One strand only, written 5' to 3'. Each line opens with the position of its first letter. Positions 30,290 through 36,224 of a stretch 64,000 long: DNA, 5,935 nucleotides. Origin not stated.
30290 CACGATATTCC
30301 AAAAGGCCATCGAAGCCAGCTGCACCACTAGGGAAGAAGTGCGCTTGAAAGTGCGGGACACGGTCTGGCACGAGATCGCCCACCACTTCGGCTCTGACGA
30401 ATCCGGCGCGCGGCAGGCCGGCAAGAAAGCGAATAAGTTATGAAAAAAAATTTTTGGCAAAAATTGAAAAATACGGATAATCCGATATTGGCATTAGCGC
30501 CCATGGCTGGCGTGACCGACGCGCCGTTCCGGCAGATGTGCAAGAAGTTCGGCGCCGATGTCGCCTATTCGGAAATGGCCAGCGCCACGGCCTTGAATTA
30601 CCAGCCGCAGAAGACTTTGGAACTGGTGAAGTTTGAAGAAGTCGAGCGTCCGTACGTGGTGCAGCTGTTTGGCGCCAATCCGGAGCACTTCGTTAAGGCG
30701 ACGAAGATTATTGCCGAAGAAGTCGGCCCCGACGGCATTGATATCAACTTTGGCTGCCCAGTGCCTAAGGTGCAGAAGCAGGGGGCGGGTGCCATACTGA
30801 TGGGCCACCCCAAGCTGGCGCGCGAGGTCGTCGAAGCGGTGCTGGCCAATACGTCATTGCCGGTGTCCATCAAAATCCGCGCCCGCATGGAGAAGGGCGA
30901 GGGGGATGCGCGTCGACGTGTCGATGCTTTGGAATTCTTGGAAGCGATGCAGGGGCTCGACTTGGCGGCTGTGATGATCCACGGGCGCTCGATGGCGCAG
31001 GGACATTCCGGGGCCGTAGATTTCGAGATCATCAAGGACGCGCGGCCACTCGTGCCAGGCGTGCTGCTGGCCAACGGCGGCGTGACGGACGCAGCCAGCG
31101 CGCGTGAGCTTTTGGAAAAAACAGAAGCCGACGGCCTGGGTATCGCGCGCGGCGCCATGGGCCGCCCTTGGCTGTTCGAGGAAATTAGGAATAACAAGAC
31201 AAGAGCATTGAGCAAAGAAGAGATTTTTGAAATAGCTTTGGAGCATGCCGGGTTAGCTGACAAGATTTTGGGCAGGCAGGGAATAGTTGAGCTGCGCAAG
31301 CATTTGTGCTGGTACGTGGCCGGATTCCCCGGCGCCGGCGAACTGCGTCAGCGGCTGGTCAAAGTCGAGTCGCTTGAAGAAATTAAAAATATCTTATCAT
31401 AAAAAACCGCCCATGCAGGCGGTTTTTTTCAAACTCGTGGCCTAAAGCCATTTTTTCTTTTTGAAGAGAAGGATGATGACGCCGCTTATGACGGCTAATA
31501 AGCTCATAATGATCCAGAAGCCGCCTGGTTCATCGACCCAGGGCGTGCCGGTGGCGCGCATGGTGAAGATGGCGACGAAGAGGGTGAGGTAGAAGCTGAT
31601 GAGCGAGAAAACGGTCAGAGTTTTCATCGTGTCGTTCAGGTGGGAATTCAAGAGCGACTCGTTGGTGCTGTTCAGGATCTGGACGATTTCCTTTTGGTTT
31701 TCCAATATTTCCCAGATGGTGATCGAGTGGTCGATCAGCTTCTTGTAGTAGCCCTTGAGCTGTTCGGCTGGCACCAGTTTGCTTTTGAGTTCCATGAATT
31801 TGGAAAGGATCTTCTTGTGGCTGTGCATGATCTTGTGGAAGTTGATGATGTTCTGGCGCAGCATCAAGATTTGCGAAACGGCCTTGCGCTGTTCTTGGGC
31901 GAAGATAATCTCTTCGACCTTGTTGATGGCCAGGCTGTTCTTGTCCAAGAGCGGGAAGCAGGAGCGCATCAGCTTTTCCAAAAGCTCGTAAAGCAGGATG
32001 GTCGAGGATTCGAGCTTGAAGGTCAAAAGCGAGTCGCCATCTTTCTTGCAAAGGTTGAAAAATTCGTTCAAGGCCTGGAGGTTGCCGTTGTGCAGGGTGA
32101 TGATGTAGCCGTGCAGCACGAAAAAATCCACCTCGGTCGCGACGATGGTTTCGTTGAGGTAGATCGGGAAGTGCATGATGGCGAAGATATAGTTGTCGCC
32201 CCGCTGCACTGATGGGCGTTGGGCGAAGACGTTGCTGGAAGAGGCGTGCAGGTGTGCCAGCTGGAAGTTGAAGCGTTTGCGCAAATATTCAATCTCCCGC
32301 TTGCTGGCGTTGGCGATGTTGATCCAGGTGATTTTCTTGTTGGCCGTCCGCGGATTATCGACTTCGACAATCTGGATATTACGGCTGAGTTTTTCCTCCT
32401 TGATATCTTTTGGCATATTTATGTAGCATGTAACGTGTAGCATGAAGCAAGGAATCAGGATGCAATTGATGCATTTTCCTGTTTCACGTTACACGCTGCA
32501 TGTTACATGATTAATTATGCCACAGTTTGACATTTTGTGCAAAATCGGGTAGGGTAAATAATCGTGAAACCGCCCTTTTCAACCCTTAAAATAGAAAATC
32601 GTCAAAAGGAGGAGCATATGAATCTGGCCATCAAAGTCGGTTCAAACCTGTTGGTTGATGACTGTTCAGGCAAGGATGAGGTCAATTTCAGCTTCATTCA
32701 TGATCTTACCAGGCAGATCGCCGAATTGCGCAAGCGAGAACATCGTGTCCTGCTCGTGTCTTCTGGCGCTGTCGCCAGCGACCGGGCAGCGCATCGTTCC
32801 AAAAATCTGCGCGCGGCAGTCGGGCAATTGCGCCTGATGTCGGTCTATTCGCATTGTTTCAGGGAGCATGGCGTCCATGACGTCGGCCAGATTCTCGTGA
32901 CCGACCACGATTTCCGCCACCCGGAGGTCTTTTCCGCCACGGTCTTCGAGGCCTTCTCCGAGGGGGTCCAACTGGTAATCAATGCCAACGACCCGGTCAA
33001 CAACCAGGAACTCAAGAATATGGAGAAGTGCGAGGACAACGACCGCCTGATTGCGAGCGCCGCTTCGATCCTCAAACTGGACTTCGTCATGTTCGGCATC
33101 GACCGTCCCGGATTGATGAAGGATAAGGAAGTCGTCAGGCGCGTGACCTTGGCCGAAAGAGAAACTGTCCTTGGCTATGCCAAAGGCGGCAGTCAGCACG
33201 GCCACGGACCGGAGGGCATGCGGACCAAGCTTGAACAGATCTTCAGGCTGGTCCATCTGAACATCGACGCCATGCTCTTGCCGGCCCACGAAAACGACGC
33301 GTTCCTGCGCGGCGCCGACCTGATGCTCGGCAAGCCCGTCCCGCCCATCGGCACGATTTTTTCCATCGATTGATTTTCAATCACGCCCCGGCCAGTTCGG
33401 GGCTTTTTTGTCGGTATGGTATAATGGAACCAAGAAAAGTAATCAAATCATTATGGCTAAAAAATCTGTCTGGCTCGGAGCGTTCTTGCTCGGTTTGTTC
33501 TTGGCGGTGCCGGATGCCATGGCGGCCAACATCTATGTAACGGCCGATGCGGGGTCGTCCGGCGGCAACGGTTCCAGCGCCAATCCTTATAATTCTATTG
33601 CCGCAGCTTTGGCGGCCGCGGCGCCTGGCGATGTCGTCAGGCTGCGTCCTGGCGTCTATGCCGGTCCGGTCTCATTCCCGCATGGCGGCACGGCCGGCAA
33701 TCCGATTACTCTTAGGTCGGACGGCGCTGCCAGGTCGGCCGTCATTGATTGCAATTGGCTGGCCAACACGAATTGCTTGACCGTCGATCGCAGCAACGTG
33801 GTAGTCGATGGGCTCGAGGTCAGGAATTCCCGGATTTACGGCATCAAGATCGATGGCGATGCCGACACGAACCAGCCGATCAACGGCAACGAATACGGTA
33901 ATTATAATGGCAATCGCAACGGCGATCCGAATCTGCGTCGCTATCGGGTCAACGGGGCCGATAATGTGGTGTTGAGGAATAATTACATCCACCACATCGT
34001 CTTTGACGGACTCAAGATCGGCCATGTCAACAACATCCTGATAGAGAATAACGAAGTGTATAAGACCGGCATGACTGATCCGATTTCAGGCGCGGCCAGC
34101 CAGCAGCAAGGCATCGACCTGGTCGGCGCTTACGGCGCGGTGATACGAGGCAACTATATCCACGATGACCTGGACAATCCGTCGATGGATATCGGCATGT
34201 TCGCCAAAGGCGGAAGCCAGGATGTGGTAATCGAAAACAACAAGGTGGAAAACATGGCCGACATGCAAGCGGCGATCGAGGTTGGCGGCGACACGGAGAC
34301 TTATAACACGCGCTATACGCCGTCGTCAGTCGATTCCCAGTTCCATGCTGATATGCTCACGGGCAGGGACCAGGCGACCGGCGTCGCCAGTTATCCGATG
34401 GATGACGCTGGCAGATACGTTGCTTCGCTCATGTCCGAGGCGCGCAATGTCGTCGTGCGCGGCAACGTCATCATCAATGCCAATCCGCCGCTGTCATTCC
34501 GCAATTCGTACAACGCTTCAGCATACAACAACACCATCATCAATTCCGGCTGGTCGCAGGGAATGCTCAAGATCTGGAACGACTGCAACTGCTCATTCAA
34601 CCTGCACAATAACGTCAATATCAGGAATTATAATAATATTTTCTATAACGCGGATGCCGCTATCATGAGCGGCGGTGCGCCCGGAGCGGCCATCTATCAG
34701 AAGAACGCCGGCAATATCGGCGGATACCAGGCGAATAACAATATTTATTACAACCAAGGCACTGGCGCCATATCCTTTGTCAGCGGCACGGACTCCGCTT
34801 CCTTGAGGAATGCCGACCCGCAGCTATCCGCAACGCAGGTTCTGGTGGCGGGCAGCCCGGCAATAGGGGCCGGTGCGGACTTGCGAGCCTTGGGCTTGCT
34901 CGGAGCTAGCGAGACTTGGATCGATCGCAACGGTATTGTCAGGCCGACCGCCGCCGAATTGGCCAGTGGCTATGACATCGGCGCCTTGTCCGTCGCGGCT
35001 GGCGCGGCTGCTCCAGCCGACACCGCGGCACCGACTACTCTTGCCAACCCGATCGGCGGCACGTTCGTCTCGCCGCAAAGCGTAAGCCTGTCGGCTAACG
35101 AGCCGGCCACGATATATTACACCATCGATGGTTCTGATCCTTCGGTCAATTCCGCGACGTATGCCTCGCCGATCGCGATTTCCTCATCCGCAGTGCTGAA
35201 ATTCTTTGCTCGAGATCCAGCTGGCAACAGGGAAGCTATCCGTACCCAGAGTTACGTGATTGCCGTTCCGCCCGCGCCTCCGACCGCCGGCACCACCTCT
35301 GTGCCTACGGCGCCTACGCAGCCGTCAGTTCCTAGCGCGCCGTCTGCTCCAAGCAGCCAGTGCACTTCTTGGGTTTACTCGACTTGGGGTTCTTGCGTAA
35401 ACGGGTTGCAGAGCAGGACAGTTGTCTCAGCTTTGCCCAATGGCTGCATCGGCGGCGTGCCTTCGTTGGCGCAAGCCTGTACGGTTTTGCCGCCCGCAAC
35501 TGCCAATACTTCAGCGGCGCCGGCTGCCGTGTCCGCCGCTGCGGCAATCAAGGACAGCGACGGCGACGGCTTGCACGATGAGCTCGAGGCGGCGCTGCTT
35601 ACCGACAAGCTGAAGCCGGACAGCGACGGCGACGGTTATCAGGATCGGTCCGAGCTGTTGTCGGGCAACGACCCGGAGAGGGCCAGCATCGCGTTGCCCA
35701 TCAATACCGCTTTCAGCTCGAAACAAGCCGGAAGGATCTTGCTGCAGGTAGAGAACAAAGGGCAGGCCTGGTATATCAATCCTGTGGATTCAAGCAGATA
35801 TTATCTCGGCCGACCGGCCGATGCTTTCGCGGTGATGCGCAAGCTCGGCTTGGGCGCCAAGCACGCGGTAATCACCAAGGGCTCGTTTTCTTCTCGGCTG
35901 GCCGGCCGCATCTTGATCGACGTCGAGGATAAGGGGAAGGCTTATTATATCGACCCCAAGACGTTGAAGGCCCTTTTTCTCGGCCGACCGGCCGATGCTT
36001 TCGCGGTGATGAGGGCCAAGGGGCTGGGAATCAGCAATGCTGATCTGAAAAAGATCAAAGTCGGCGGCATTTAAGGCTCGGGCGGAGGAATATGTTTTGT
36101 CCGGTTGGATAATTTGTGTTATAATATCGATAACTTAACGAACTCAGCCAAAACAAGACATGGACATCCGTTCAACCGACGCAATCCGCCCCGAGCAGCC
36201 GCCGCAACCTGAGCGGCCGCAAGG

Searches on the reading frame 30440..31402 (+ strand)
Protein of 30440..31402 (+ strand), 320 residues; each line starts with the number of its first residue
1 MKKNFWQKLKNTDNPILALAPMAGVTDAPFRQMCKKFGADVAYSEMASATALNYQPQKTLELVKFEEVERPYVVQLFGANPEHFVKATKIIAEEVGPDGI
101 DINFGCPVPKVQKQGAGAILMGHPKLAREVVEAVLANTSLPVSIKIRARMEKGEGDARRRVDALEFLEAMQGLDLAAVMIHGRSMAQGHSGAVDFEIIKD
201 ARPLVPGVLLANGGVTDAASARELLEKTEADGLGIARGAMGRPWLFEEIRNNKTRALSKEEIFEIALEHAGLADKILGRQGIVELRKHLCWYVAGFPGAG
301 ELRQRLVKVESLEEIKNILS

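Call 75: search_protein_families(library=pfam, max_evalue=0.00001, proteins=[window:30440-31402:+])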
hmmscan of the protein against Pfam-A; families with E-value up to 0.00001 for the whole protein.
window:30440-31402:+ (320 aa): 1 family
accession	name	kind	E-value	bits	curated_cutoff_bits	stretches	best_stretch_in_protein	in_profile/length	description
PF01207.24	Dus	-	5.1e-66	223.3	20.4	1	19-317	2-300/311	Dihydrouridine synthase (Dus)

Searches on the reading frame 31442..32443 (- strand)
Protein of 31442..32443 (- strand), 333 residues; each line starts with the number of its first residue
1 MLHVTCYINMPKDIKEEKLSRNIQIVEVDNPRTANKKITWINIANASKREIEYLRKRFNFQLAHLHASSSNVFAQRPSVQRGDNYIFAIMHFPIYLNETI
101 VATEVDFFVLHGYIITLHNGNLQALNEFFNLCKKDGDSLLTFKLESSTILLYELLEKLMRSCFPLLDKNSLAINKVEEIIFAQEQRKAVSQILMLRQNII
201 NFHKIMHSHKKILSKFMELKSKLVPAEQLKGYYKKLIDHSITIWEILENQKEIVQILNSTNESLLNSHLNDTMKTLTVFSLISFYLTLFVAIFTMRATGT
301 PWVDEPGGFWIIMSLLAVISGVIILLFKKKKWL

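Call 75: search_protein_families(library=pfam, max_evalue=0.00001, proteins=[window:31442-32443:-])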
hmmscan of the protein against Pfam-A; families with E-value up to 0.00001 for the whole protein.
window:31442-32443:- (333 aa): 1 family
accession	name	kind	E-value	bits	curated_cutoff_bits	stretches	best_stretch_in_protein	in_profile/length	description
PF01544.23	CorA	-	3.6e-38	132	27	1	36-329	2-292/292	CorA-like Mg2+ transporter protein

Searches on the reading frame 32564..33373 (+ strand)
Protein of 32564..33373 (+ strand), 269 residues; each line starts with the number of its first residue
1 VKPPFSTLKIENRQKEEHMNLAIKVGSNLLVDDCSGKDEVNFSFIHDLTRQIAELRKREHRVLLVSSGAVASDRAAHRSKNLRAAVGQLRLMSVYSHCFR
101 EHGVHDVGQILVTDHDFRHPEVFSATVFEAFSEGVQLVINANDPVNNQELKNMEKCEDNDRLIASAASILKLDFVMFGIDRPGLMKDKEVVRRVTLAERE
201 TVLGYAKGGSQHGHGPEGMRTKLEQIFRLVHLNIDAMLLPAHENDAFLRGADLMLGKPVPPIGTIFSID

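Call 75: search_protein_families(library=pfam, max_evalue=0.00001, proteins=[window:32564-33373:+])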
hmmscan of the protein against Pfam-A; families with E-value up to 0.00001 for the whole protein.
window:32564-33373:+ (269 aa): 1 family
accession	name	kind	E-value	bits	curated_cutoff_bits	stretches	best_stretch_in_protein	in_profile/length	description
PF00696.33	AA_kinase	-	5.9e-16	59.3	24.9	1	22-235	4-229/234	Amino acid kinase family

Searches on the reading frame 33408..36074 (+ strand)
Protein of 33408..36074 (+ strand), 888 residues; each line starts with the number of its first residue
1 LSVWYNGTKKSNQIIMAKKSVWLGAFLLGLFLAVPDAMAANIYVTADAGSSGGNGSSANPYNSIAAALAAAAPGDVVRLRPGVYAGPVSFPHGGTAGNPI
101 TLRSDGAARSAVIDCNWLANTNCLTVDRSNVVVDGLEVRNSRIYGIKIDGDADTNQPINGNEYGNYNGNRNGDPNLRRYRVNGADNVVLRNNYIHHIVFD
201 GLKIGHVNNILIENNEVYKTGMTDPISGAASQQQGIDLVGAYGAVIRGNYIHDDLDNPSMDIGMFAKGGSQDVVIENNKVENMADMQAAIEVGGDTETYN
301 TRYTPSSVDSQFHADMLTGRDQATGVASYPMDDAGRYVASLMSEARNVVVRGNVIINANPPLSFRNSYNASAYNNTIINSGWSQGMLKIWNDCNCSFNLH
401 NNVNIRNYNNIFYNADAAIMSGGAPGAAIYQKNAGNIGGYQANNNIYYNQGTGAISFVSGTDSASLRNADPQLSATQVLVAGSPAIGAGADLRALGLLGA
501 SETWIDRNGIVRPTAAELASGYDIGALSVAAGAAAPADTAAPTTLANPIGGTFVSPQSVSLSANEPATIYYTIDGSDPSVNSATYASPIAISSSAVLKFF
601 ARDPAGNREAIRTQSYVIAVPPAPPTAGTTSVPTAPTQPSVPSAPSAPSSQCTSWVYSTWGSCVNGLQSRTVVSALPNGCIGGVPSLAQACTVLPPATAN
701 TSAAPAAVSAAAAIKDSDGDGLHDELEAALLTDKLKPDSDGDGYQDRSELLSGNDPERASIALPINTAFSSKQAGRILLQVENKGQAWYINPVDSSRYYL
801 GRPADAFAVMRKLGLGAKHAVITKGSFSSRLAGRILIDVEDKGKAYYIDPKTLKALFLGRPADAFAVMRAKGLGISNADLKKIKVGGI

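Call 75: search_protein_families(library=pfam, max_evalue=0.00001, proteins=[window:33408-36074:+])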
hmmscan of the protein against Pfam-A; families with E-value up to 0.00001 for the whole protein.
window:33408-36074:+ (888 aa): 3 families
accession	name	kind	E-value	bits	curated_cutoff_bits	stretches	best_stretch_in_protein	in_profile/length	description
PF13290.12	CHB_HEX_C_1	-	2e-21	76.2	22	1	550-613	3-67/67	Chitobiase/beta-hexosaminidase C-terminal domain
PF13287.12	Fn3_assoc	-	1.2e-14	54.5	23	1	560-616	2-59/59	Fn3 associated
PF13229.12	Beta_helix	-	2.2e-09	37.6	25.9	1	181-285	5-92/158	Right handed beta helix region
